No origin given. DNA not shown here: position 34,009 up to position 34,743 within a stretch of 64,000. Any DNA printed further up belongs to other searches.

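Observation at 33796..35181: Truncated hemoglobin plus PAS-coiled-coil-adenylyl cyclase: a candidate split, globin-gated analogue of soluble guanylate cyclase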

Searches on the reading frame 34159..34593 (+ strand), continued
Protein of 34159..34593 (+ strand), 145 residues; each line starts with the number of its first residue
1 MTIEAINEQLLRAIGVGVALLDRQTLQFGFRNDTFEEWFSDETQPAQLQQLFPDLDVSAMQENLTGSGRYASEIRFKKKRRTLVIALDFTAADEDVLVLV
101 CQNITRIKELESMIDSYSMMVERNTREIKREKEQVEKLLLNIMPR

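Call 70: fold_search(model_id=the predicted structure, library=pdb)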
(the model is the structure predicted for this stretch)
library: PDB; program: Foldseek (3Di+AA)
matches with E <= 10: 1340; with E <= 0.001: 76
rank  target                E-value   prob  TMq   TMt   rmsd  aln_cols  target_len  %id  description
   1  9a5d_A                3.5e-06  1.00  0.68  0.19   4.6       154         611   14  Integrative model of WALK-YYCH by crosslinking MS and deep learning (released 2024-09-18)
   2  7r56                  2.3e-05  1.00  0.58  0.61   4.2       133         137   12  Crystal structure of PpSB1-LOV-I48T mutant (light state) (released 2022-12-21)
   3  9qq6_A                4.0e-05  1.00  0.60  0.20   4.4       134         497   13  Structure of the Azotobacter vinelandii NifL-NifA complex (released 2025-06-18)
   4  6ph4_B                5.7e-05  1.00  0.66  0.23   3.5       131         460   10  Full length LOV-PAS-HK construct from the LOV-HK sensory protein from Brucella abortus (light-adapted, construct 15-48 (released 2020-12-30)
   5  8a6x_B                7.6e-05  1.00  0.59  0.26   4.4       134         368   13  Crystal structure of a chimeric LOV-Histidine kinase SB2F1 (asymmetrical variant, trigonal form with long c axis) (released 2024-01-10)
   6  3k3c_C                7.6e-05  1.00  0.55  0.54   4.2       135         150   10  The N-terminal PAS domain crystal structure of Rv1364c from Mycobacterium tuberculosis at 1.62 (released 2010-09-29)
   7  2gj3_B                9.7e-05  1.00  0.51  0.60   4.5       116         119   10  Crystal structure of the FAD-containing PAS domain of the protein NifL from Azotobacter vinelandii. (released 2007-03-06)
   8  6ph4_A                9.7e-05  1.00  0.54  0.29   9.0       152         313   12  Full length LOV-PAS-HK construct from the LOV-HK sensory protein from Brucella abortus (light-adapted, construct 15-48 (released 2020-12-30)
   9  6zj8_E                1.3e-04  1.00  0.43  0.46   7.5       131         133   14  Structure of the PAS domain from Bordetella pertussis BvgS (released 2020-11-11)
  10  8e09                  1.4e-04  1.00  0.45  0.52   6.6       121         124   12  Crystal structure of photoactive yellow protein (PYP); F96oCNF M100E construct (released 2022-08-24)
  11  2phy                  1.6e-04  1.00  0.47  0.53   5.2       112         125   12  PHOTOACTIVE YELLOW PROTEIN, DARK STATE (UNBLEACHED) (released 1995-10-15)
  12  3kx0                  1.7e-04  1.00  0.51  0.56   4.1       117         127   13  Crystal Structure of the PAS domain of Rv1364c (released 2010-06-23)
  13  6e3u_A                1.7e-04  1.00  0.49  0.31   4.0       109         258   17  Crystal Structure of the Heterodimeric HIF-2 Complex with Agonist M1001 (released 2019-02-13)
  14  6zj8_F                1.7e-04  1.00  0.41  0.43   7.9       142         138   11  Structure of the PAS domain from Bordetella pertussis BvgS (released 2020-11-11)
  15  4zp4_A                2.1e-04  1.00  0.49  0.30   3.9       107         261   19  Crystal Structure of the Heterodimeric HIF-2a:ARNT Complex (released 2015-08-12)
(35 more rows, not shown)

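Call 71: search_protein_families(library=pfam, proteins=[P0336, P0345, P0355, P0296, P0326, P0307, P0356, P0278, P0293, P0313], max_evalue=0.001)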
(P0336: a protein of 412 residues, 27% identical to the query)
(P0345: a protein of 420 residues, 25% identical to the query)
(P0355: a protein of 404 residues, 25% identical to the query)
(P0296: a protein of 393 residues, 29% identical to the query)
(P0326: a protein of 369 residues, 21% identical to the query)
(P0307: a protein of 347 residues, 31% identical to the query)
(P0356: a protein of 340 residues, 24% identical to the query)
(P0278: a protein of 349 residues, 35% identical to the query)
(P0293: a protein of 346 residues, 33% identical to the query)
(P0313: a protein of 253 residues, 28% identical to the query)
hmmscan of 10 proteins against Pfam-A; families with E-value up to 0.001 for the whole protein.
P0336 (412 aa): 1 family
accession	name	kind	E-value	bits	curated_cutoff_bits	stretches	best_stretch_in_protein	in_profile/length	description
PF07228.17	SpoIIE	-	5.9e-50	170.3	25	1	219-411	1-191/192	Stage II sporulation protein E (SpoIIE)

P0345 (420 aa): 3 families
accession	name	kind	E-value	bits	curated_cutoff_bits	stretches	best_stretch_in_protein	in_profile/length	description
PF02518.31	HATPase_c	-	1.3e-28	100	26.4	1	275-391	2-110/111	Histidine kinase-, DNA gyrase B-, and HSP90-like ATPase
PF00512.31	HisKA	-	1.5e-20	73.5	26.9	1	160-228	1-66/66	His Kinase A (phospho-acceptor) domain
PF13188.13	PAS_8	-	0.0001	22.5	21.8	0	26-74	7-53/65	PAS domain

P0355 (404 aa): 1 family
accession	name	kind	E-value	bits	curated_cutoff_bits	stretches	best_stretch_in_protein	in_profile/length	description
PF07228.17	SpoIIE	-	1e-33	117.3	25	1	211-402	4-190/192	Stage II sporulation protein E (SpoIIE)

P0296 (393 aa): 2 families
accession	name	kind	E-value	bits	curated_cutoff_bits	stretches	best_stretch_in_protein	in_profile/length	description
PF07228.17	SpoIIE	-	4.9e-48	164.1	25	1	201-392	2-191/192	Stage II sporulation protein E (SpoIIE)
PF18285.6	LuxT_C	-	0.00023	21.9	25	1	71-123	19-71/87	Tetracycline repressor LuxT C-terminal domain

P0326 (369 aa): 1 family
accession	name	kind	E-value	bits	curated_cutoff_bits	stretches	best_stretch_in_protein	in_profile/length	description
PF06580.19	His_kinase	-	2.9e-18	66.3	25.2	1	161-238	2-79/81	Histidine kinase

P0307 (347 aa): 1 family
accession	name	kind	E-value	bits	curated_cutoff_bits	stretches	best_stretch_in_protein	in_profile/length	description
PF07228.17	SpoIIE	-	1.5e-20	74.4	25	1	200-334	1-121/192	Stage II sporulation protein E (SpoIIE)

P0356 (340 aa): 3 families
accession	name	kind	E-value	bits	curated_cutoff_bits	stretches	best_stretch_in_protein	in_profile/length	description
PF00211.25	Guanylate_cyc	-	1.3e-53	181.8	21.9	1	158-337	3-182/183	Adenylate and Guanylate cyclase catalytic domain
PF13426.13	PAS_9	-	1.6e-06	28.8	27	1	11-96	3-79/103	PAS domain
PF13188.13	PAS_8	-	2.6e-05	24.4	21.8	1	2-52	4-54/65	PAS domain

P0278 (349 aa): 1 family
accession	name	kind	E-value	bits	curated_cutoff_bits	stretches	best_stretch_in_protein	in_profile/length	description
PF00211.25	Guanylate_cyc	-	2.7e-22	79.7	21.9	1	163-324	7-169/183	Adenylate and Guanylate cyclase catalytic domain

P0293 (346 aa): 1 family
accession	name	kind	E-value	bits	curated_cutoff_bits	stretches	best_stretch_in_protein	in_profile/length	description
PF00211.25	Guanylate_cyc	-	9.6e-48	162.6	21.9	1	162-341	2-182/183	Adenylate and Guanylate cyclase catalytic domain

P0313 (253 aa): 0 families

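Call 72: find_encoding_contigs(protein=P0358, flank=5000, max_places=3)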
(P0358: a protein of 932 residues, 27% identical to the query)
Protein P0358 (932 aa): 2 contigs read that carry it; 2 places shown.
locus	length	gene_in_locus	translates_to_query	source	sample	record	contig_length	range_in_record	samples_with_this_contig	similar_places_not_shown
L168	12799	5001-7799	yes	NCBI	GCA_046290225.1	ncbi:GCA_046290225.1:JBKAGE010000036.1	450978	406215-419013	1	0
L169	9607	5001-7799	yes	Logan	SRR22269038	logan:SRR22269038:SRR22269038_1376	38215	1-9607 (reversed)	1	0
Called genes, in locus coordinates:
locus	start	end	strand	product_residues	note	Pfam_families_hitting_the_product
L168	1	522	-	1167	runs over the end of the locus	PF00069:Pkinase, PF07714:PK_Tyr_Ser-Thr, PF13191:AAA_16, PF07719:TPR_2 (faint), PF13374:TPR_10 (faint), PF13424:TPR_12 (weak)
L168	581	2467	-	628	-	PF16736:sCache_like (faint), PF00672:HAMP (weak), PF26769:HAMP_PhoQ (weak), PF13188:PAS_8 (faint), PF00512:HisKA, PF02518:HATPase_c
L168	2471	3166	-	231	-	PF00072:Response_reg, PF00486:Trans_reg_C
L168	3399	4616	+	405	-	PF00015:MCPsignal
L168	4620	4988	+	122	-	PF00072:Response_reg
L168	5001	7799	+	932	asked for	PF01627:Hpt, PF02518:HATPase_c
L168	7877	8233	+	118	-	PF01152:Bac_globin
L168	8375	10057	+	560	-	PF08269:dCache_2, PF17200:sCache_2, PF17201:Cache_3-Cache_2, PF00015:MCPsignal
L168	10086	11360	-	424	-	PF05762:VWA_CoxE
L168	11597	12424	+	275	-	PF03372:Exo_endo_phos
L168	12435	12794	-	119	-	-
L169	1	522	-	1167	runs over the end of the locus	PF00069:Pkinase, PF07714:PK_Tyr_Ser-Thr, PF13191:AAA_16, PF07719:TPR_2 (faint), PF13374:TPR_10 (faint), PF13424:TPR_12 (weak)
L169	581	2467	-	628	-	PF16736:sCache_like (faint), PF00672:HAMP (weak), PF26769:HAMP_PhoQ (weak), PF13188:PAS_8 (faint), PF00512:HisKA, PF02518:HATPase_c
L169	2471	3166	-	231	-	PF00072:Response_reg, PF00486:Trans_reg_C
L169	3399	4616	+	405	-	PF00015:MCPsignal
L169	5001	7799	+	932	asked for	PF01627:Hpt, PF02518:HATPase_c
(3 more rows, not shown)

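Call 73: find_encoding_contigs(protein=P0345, flank=3000, max_places=3)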
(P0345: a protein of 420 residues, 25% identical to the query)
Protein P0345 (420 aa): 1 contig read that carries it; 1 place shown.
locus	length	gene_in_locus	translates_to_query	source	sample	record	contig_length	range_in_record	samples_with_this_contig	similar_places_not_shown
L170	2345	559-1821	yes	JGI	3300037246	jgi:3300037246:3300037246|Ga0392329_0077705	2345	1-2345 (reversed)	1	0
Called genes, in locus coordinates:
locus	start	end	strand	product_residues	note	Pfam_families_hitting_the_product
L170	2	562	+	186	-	PF00072:Response_reg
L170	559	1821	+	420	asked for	PF00512:HisKA, PF02518:HATPase_c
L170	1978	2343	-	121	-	?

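Call 77: search_dna_similar(query=window:34159-34593:+, collection=plasmids, mode=protein, max_rows=25, max_evalue=0.001)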
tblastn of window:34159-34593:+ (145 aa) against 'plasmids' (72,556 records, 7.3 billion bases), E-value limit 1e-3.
Records with a match: 1; places in all: 1; records where one place covers at least 80% of the query: 1.
Best place of each record, by identity: 60-80% 1.
By first word of the organism name: Novosphingobium 1.
By predicted mobility (MOB-suite, as given by PLSDB): non-mobilizable 1.
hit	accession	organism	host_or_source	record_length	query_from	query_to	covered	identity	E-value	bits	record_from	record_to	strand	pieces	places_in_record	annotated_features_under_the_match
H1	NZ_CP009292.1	Novosphingobium pentaromativorans US6-1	mud sediment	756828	1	145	100%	64.9%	2e-53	187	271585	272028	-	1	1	adenylate/guanylate cyclase domain-containing protein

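Call 78: get_annotated_region(hit=H1, flank=6000)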
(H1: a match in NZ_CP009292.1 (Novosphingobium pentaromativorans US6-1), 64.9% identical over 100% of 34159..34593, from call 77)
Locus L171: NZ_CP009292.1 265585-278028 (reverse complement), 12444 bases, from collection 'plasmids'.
description: Novosphingobium pentaromativorans US6-1 plasmid pLA3, complete sequence
organism: Novosphingobium pentaromativorans US6-1 (NCBI taxid 1088721)
taxonomy: Bacteria; Pseudomonadota; Alphaproteobacteria; Sphingomonadales; Sphingomonadaceae; Novosphingobium; Novosphingobium pentaromativorans; Novosphingobium pentaromativorans US6-1
host: -; source: mud sediment; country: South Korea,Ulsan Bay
typing (MOB-suite, as given by PLSDB): non-mobilizable
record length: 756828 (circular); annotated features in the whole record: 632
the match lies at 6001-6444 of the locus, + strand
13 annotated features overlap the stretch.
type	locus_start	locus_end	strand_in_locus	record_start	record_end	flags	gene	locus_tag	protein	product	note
CDS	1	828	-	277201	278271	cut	arsB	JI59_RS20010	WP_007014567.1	ACR3 family arsenite efflux transporter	GO:0046685 - response to arsenic-containing substance [Evidence IEA]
CDS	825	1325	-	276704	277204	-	-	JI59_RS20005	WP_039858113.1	arsenate reductase ArsC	-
CDS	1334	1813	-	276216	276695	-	-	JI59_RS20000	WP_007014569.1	ArsI/CadI family heavy metal resistance metalloenzyme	-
CDS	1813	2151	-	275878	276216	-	-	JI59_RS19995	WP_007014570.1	metalloregulator ArsR/SmtB family transcription factor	GO:0006355 - regulation of DNA-templated transcription [Evidence IEA]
CDS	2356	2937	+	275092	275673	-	-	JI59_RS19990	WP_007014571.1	OsmC family protein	GO:0006979 - response to oxidative stress [Evidence IEA]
CDS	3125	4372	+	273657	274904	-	-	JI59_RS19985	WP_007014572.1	NAD(P)/FAD-dependent oxidoreductase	-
CDS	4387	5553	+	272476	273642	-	-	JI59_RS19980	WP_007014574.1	NAD(P)/FAD-dependent oxidoreductase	-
CDS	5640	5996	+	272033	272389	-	-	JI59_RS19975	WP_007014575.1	group 1 truncated hemoglobin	-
CDS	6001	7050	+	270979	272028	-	-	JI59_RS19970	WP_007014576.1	adenylate/guanylate cyclase domain-containing protein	GO:0009190 - cyclic nucleotide biosynthetic process [Evidence IEA]; GO:0035556 - intracellular signal transduction ...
CDS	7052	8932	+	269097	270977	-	-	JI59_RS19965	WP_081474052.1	ATP-binding protein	-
CDS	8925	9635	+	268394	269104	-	-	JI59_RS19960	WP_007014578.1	response regulator transcription factor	GO:0000160 - phosphorelay signal transduction system [Evidence IEA]; GO:0006355 - regulation of DNA-templated ...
CDS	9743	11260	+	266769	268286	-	-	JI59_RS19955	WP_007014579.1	pyridoxal-phosphate dependent enzyme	-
CDS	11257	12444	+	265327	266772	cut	-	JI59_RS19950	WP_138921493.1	pyridoxal-dependent decarboxylase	GO:0019752 - carboxylic acid metabolic process [Evidence IEA]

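Call 81: search_protein_families(library=pfam, proteins=[L109:4188-5345:+, L112:1438-2055:+, L122:131-796:+, L171:7052-8929:+, L171:3125-4369:+, L171:4387-5550:+], max_evalue=0.001)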
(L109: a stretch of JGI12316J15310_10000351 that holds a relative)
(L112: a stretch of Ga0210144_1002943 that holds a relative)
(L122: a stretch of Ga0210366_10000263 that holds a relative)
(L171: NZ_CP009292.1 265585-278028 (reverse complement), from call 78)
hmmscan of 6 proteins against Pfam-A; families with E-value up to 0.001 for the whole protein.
L109:4188-5345:+ (386 aa): 1 family
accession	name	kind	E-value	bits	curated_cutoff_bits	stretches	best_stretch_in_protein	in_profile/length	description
PF01152.27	Bac_globin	-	7.3e-13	49.2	21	1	272-381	1-116/121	Bacterial-like globin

L112:1438-2055:+ (206 aa): 1 family
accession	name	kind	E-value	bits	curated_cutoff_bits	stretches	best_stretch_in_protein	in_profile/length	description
PF01152.27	Bac_globin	-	1.1e-14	55.1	21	1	90-193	1-110/121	Bacterial-like globin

L122:131-796:+ (222 aa): 1 family
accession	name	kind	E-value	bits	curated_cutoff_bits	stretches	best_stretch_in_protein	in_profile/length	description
PF01152.27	Bac_globin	-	2.2e-16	60.6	21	1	104-209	1-112/121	Bacterial-like globin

L171:7052-8929:+ (626 aa): 6 families
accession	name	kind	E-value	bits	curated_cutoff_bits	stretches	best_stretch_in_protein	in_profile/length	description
PF02518.31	HATPase_c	-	7.3e-22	78.3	26.4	1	374-484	1-110/111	Histidine kinase-, DNA gyrase B-, and HSP90-like ATPase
PF00072.30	Response_reg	-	4.4e-19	69.1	30.2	1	506-617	1-110/111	Response regulator receiver domain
PF12860.13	PAS_7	-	1.5e-14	54.6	27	1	18-133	1-115/115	PAS fold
PF00512.31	HisKA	-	1.2e-11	44.9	26.9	1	268-331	2-65/66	His Kinase A (phospho-acceptor) domain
PF13188.13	PAS_8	-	8.1e-08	32.3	21.8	0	17-44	6-33/65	PAS domain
PF13426.13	PAS_9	-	4.3e-06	27.4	27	1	159-243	9-102/103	PAS domain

L171:3125-4369:+ (415 aa): 8 families
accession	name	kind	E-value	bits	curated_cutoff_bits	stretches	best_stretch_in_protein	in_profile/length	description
PF13738.12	Pyr_redox_3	-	3.1e-22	79.6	30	1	8-199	1-200/305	Pyridine nucleotide-disulphide oxidoreductase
PF07992.20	Pyr_redox_2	-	5.6e-11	42.8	26.1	1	7-191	3-170/291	Pyridine nucleotide-disulphide oxidoreductase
PF01266.30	DAO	-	8.6e-09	35.8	27.9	2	7-70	2-67/353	FAD dependent oxidoreductase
PF01494.25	FAD_binding_3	-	5.4e-08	32.9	22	1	6-35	3-32/349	FAD binding domain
PF13450.12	NAD_binding_8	-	5.9e-07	30.1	21.9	0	9-47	1-40/68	NAD(P)-binding Rossmann-like domain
PF03486.20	HI0933_like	-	1.9e-06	28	50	0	76-146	108-180/244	HI0933-like protein Rossmann domain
PF00070.33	Pyr_redox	-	0.00021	22.2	22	0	166-193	2-29/82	Pyridine nucleotide-disulphide oxidoreductase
PF00743.25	FMO-like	-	0.00046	19.2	22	0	331-356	318-343/532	Flavin-binding monooxygenase-like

L171:4387-5550:+ (388 aa): 3 families
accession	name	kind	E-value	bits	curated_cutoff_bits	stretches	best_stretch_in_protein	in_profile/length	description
PF01494.25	FAD_binding_3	-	1.3e-21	77.7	22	1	11-321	2-316/349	FAD binding domain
PF12831.13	FAD_oxidored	-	2.2e-06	27.7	27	1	12-168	1-143/416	FAD dependent oxidoreductase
PF01266.30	DAO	-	0.00063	19.8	27.9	0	12-48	1-38/353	FAD dependent oxidoreductase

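Call 82: find_encoding_contigs(protein=P0326, flank=3000, max_places=3)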
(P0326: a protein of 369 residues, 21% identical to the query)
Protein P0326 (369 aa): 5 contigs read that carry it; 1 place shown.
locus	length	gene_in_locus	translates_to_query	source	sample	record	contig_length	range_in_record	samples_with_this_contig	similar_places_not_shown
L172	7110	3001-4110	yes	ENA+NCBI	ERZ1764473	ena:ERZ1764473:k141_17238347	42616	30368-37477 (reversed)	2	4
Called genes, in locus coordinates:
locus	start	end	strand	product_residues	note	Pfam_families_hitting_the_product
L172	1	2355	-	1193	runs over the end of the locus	-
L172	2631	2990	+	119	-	PF01152:Bac_globin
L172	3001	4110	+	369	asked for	PF06580:His_kinase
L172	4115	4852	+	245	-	PF00072:Response_reg, PF04397:LytTR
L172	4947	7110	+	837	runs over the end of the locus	PF08757:CotH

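Call 83: find_encoding_contigs(protein=P0336, flank=3000, max_places=3)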
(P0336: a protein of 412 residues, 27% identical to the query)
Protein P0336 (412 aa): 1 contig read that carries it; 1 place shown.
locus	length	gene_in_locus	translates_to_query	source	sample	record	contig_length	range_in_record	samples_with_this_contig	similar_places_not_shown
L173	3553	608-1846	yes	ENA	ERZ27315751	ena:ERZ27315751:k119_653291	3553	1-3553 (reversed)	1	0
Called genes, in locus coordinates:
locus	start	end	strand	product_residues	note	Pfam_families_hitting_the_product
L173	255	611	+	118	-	PF01152:Bac_globin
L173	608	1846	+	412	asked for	PF07228:SpoIIE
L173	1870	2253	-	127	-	PF21006:NHase_beta_N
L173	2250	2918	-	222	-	PF21006:NHase_beta_N, PF02211:NHase_beta_C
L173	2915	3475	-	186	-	PF02979:NHase_alpha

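Call 84: find_encoding_contigs(protein=P0324, flank=3000, max_places=3)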
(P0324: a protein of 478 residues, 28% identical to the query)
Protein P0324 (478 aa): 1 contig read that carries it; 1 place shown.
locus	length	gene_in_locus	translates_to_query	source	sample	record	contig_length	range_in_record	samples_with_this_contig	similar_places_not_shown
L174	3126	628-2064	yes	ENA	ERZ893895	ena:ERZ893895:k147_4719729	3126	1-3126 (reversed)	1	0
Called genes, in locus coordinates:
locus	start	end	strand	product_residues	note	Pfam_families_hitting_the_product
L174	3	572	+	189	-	?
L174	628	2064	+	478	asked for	PF02518:HATPase_c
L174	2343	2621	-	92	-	PF00239:Resolvase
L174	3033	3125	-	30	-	?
